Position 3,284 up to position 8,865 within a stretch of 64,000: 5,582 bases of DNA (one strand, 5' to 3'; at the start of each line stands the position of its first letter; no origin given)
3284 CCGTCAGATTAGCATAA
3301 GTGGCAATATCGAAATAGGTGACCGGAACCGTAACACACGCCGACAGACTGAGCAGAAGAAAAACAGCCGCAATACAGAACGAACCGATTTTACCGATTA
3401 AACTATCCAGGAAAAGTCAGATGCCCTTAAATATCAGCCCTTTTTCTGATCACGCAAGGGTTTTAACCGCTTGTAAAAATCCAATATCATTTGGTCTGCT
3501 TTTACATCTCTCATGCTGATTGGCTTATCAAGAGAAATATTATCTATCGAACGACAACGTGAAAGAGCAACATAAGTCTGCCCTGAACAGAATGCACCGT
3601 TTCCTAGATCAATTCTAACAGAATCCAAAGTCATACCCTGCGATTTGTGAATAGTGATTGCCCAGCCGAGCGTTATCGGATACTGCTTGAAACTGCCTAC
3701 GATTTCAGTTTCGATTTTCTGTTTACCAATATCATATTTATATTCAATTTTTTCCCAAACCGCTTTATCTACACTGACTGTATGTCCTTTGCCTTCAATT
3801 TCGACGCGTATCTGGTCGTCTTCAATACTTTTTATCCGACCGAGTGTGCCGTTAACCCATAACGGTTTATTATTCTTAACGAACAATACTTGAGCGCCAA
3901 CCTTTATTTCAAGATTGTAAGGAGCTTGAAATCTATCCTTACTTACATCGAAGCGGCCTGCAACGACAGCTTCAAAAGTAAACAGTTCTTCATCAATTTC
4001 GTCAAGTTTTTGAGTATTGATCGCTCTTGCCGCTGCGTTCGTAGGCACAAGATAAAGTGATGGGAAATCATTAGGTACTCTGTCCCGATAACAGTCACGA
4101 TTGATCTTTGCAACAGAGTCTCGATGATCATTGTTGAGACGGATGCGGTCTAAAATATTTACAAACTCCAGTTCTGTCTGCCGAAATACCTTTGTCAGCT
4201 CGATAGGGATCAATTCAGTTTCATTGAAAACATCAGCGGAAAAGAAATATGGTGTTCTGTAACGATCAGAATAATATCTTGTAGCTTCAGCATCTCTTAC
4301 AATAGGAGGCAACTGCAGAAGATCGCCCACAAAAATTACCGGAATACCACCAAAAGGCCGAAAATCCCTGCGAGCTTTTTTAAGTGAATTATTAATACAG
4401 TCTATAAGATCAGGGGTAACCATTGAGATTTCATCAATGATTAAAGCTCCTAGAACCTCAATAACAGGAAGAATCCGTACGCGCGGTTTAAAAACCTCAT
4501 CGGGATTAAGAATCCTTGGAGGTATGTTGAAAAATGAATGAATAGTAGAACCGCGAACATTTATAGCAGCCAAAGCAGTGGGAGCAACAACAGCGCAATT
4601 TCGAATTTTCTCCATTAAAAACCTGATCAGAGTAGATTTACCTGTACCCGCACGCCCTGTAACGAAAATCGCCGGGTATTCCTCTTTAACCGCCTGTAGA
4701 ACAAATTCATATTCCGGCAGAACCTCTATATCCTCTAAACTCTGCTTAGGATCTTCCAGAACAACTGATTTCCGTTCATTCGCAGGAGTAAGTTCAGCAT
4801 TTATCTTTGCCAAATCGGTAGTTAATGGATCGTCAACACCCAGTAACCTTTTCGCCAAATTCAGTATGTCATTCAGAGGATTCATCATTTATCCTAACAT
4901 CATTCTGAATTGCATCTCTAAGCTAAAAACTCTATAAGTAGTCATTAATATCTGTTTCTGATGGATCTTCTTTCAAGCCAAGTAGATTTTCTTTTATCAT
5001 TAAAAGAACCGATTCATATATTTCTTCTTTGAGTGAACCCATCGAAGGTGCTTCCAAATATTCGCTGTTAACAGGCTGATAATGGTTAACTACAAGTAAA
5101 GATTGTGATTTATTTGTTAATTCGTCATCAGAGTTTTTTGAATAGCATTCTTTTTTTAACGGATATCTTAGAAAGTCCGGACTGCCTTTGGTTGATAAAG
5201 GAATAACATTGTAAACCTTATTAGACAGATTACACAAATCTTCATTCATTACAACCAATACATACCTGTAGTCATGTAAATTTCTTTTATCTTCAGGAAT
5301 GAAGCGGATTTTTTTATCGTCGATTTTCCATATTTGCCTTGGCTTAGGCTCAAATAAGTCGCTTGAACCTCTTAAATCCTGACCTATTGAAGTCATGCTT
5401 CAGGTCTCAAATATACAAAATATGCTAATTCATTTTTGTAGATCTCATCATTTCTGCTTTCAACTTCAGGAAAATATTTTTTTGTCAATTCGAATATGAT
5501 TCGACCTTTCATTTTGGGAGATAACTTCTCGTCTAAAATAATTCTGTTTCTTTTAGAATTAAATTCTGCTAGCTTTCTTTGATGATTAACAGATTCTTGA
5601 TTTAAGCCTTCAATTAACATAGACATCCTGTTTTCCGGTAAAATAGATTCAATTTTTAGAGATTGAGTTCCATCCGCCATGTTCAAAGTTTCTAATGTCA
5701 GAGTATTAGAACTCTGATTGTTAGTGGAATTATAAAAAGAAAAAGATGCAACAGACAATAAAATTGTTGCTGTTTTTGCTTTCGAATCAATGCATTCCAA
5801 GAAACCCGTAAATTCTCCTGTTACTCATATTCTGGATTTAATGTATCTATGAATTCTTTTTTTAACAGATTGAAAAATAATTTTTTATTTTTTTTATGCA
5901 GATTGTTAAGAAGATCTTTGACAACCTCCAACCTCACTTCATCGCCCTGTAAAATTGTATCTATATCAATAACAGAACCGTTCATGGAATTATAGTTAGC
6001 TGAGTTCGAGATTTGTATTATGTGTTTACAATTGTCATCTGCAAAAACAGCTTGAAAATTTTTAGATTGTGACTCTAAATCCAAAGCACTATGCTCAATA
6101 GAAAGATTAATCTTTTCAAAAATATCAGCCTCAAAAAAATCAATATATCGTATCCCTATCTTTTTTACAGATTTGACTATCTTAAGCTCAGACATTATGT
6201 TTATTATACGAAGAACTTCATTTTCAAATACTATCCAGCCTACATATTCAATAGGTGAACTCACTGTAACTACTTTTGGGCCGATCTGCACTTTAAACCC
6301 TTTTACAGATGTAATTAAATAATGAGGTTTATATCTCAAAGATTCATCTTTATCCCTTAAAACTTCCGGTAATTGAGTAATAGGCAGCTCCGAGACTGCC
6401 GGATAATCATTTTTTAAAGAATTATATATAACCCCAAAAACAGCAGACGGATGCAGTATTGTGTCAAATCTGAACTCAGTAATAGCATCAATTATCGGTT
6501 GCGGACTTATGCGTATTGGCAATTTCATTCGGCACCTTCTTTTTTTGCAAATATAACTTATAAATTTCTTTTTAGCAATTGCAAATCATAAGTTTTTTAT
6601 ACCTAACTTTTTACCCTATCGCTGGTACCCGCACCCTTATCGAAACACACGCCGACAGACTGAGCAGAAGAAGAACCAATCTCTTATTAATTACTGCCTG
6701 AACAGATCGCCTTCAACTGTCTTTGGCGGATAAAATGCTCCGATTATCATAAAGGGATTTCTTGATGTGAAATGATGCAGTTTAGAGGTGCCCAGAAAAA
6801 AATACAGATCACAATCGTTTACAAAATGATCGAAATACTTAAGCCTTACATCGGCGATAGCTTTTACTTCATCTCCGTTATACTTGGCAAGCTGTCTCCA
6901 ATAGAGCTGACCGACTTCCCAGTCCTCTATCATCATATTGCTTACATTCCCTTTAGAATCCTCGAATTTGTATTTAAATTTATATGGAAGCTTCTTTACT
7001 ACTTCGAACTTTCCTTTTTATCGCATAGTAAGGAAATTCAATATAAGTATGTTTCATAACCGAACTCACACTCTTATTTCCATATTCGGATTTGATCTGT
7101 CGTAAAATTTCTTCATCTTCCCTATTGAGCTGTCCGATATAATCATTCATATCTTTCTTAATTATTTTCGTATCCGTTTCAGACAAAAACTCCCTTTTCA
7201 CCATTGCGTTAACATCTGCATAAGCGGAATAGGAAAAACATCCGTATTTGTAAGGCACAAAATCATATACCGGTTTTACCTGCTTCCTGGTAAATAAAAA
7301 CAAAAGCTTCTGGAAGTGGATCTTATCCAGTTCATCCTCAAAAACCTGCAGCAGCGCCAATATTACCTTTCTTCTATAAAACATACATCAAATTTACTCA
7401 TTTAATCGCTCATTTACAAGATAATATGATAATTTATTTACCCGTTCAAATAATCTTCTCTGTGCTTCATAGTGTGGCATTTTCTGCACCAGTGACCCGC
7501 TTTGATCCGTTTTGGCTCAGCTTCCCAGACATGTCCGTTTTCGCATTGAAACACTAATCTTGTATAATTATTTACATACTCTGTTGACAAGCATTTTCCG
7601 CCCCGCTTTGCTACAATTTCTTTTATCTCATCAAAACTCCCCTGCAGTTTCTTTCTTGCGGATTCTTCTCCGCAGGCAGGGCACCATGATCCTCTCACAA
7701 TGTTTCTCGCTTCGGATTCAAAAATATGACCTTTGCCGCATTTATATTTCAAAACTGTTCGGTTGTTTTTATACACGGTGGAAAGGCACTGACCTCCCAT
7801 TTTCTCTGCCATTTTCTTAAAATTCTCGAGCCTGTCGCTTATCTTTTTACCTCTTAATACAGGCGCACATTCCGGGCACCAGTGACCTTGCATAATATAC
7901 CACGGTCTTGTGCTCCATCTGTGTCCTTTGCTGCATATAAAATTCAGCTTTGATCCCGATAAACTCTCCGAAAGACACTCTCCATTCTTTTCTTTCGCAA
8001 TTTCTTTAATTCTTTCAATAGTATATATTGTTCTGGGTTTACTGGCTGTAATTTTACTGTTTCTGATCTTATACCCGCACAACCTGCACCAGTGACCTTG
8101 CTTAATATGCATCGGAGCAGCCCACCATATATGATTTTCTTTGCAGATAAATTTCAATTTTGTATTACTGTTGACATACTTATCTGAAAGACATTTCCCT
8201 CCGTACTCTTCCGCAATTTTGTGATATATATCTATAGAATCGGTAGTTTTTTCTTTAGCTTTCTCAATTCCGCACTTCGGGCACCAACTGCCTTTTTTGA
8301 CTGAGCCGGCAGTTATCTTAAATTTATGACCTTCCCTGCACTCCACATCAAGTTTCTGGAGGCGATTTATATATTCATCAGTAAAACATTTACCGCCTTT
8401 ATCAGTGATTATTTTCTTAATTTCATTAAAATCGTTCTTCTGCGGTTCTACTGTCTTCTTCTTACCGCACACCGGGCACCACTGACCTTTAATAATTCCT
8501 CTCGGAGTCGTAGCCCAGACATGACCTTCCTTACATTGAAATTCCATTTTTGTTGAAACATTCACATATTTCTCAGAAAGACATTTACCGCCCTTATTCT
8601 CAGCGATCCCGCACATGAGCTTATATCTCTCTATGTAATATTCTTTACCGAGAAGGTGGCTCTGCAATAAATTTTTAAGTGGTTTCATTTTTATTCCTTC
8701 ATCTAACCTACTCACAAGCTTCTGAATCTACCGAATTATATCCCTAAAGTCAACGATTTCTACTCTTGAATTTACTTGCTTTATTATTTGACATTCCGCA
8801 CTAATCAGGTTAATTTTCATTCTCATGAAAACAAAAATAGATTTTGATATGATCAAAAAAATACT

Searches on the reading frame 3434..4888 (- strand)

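Call 27: search_protein_families(library=ncbifam, proteins=[window:3434-4888:-], max_evalue=0.00001)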
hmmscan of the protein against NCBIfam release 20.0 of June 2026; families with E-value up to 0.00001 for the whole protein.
window:3434-4888:- (484 aa): 5 families
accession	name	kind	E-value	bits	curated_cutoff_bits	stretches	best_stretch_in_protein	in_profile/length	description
TIGR02768.1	TraA_Ti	equivalog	3e-17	62.2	590.45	1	318-387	604-674/751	Ti-type conjugative transfer relaxase TraA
TIGR01448.2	helicase_RecD2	equivalog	6.1e-15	54.4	500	1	72-196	332-450/713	SF1B family DNA helicase RecD2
NF010464.0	PRK13889.1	subfamily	6.8e-14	50.7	1015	1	330-447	603-695/992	conjugal transfer relaxase TraA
TIGR01447.1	recD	equivalog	5.2e-12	45.1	310.15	1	80-196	203-304/597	exodeoxyribonuclease V subunit alpha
NF010402.0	PRK13826.1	subfamily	1.9e-07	29.4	1317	0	75-447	401-731/1102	Dtr system oriT relaxase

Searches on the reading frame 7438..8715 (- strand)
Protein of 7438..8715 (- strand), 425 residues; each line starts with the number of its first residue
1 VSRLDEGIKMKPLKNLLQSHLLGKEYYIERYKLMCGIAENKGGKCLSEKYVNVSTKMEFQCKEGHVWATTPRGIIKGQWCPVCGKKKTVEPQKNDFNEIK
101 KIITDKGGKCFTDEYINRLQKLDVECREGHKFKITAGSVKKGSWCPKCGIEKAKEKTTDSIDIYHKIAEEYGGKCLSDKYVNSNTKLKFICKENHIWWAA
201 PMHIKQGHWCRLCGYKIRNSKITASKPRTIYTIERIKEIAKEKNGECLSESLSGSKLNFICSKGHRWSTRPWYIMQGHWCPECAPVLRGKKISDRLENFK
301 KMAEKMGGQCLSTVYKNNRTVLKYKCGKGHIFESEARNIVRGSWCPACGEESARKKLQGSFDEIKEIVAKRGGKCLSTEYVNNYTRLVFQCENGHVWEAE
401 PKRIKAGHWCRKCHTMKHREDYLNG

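Call 10: search_protein_families(library=pfam, proteins=[window:7438-8715:-], max_evalue=0.01)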
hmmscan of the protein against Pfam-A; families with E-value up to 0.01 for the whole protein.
window:7438-8715:- (425 aa): 7 families
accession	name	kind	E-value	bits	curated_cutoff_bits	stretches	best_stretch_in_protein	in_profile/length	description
PF14311.12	DUF4379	-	3e-10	40.6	24.5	1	253-284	22-54/56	Probable Treble clef zinc finger domain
PF14901.11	Jiv90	-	6.5e-07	29.9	27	0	390-418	9-37/90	Cleavage inducing molecular chaperone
PF16589.12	BRCT_2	-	2.7e-06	28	27.3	0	357-398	14-55/86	BRCT domain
PF21817.3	CapR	-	4.1e-06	27.3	24.2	0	39-83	11-66/67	CapR homology domain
PF00533.33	BRCT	-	1.5e-05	25.5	21.3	0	160-193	20-51/78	BRCA1 C Terminus (BRCT) domain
PF09723.15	Zn_ribbon_8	-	3.8e-05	24.1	34.4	1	324-356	6-40/41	Zinc ribbon domain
PF15731.11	MqsA_antitoxin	-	0.0012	19.4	30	0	75-128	32-87/131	Antitoxin component of bacterial toxin-antitoxin system, MqsA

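Call 95: search_protein_families(library=padloc, proteins=[window:7438-8715:-], max_evalue=0.001)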
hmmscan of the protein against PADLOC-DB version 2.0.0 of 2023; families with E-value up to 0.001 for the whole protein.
window:7438-8715:- (425 aa): 0 families
